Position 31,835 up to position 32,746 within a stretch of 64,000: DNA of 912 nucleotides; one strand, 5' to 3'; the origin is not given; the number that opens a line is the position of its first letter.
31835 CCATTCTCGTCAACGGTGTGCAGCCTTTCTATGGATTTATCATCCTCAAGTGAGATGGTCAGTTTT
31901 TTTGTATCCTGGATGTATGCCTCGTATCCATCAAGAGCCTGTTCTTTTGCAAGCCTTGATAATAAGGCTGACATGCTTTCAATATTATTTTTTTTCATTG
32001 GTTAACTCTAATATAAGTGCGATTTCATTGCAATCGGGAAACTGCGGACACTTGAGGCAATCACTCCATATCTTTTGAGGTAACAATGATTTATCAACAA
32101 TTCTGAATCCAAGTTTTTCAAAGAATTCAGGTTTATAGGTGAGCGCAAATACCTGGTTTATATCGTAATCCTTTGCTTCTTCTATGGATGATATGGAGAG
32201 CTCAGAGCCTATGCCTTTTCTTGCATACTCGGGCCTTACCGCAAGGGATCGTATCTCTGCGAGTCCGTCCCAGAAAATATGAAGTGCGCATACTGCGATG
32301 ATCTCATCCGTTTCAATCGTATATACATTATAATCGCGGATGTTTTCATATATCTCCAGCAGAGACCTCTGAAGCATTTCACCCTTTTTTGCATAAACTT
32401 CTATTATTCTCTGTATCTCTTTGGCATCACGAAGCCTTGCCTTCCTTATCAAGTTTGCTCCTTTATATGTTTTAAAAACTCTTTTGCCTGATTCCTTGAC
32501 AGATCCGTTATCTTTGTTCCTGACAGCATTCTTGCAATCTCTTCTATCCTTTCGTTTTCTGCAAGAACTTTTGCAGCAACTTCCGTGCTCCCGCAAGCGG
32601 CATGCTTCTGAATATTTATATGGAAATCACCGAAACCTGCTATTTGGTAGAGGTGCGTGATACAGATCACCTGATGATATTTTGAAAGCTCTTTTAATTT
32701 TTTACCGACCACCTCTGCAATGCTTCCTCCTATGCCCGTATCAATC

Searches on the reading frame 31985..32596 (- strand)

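Call 55: search_protein_families(library=pfam, proteins=[window:31985-32596:-], max_evalue=0.00001)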
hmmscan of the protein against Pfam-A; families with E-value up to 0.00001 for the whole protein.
window:31985-32596:- (203 aa): 3 families
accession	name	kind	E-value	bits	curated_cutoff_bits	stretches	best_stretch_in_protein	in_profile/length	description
PF00583.31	Acetyltransf_1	-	4.1e-11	43.6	20.7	1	86-164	27-116/116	Acetyltransferase (GNAT) family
PF13508.13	Acetyltransf_7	-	3.7e-10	40.5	27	1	89-165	3-83/84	Acetyltransferase (GNAT) domain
PF13673.13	Acetyltransf_10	-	2.1e-06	28.1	23.6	1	111-169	52-112/128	Acetyltransferase (GNAT) domain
